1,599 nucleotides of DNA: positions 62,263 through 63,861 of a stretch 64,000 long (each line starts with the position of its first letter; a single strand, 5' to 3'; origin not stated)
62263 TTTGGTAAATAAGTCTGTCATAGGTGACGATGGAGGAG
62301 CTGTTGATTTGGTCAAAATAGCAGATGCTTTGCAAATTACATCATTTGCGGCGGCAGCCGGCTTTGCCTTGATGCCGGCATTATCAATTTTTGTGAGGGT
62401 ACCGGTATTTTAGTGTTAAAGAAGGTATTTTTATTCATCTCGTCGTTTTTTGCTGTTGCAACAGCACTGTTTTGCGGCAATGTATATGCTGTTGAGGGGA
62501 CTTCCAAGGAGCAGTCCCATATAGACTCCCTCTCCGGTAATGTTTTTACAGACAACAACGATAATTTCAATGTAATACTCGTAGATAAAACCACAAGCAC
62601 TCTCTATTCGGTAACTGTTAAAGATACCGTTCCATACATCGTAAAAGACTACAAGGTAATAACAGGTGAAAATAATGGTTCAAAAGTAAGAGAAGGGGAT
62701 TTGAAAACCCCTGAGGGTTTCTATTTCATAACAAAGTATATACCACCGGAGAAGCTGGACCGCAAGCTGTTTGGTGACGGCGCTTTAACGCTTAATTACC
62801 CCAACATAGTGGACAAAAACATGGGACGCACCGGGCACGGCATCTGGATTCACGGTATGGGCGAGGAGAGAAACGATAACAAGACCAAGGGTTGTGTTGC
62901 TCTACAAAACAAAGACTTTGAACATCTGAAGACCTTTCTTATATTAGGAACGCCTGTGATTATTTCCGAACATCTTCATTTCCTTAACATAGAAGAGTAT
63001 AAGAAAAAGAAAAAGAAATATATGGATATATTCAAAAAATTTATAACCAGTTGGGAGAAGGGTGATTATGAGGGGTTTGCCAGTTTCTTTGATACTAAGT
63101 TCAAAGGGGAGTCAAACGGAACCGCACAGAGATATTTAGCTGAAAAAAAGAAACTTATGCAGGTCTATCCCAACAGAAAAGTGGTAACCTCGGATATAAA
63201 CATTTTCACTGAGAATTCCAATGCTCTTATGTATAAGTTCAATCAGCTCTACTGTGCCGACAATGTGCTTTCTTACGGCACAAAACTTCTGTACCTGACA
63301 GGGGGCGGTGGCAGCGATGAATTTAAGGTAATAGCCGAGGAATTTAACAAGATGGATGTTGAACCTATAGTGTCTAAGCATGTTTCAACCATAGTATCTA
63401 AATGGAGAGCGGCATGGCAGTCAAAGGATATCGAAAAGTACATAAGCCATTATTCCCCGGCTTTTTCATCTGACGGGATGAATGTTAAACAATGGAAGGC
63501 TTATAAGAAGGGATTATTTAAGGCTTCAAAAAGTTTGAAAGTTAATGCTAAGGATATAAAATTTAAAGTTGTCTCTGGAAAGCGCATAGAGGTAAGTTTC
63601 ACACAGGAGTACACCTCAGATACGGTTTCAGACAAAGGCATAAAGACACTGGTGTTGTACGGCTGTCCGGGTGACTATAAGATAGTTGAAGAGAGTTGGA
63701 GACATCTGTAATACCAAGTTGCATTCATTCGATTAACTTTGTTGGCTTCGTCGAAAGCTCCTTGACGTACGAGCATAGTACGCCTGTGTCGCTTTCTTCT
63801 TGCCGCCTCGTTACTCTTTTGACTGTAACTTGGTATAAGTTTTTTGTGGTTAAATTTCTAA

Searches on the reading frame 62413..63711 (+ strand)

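Call 20: search_protein_families(library=pfam, proteins=[window:62413-63711:+], max_evalue=0.001)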
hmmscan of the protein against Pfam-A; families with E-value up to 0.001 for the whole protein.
window:62413-63711:+ (432 aa): 2 families
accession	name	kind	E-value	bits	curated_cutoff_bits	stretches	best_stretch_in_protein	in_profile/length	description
PF24125.1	Cds6_C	-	4.6e-31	107.8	27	2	326-427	4-110/111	Cds6 C-terminal NTF2-like domain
PF03734.19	YkuD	-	4.9e-19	69.8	23.4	1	54-184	3-146/146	L,D-transpeptidase catalytic domain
